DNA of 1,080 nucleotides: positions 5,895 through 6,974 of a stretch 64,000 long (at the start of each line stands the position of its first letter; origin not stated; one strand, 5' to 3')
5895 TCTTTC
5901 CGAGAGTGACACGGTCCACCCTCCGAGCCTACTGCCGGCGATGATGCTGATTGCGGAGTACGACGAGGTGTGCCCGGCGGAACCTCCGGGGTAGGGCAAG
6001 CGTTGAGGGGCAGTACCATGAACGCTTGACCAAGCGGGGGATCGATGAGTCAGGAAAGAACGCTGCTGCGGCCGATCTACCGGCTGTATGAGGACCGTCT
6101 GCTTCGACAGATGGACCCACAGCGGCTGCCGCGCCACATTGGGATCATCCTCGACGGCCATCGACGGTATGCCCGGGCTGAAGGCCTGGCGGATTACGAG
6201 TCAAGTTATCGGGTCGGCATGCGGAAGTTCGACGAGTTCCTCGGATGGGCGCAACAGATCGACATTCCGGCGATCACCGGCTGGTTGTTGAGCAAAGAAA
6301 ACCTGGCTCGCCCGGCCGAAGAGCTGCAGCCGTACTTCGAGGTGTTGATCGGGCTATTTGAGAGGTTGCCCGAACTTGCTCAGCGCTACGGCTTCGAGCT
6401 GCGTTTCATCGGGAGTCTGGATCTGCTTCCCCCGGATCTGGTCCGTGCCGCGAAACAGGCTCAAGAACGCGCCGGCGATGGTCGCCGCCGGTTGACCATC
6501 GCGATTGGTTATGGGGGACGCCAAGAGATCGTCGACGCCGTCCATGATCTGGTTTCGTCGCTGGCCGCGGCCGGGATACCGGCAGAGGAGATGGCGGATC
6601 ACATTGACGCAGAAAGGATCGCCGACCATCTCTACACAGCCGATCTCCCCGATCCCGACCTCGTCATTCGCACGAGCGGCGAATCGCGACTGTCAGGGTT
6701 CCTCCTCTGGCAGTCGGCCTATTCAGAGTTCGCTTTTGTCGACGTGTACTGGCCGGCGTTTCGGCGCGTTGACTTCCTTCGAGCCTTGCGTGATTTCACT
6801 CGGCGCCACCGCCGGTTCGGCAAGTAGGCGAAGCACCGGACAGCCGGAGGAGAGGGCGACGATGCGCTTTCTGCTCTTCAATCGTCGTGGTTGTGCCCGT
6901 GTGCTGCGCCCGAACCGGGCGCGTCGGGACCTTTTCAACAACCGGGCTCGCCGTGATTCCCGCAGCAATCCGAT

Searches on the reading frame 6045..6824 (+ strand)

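Call 21: search_protein_families(library=pfam, proteins=[window:6045-6824:+], max_evalue=0.001)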
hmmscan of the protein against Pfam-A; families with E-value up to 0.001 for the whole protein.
window:6045-6824:+ (260 aa): 1 family
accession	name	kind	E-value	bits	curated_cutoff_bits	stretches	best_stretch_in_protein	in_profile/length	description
PF01255.24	Prenyltransf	-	3.2e-64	216.9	27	1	35-259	1-219/219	Putative undecaprenyl diphosphate synthase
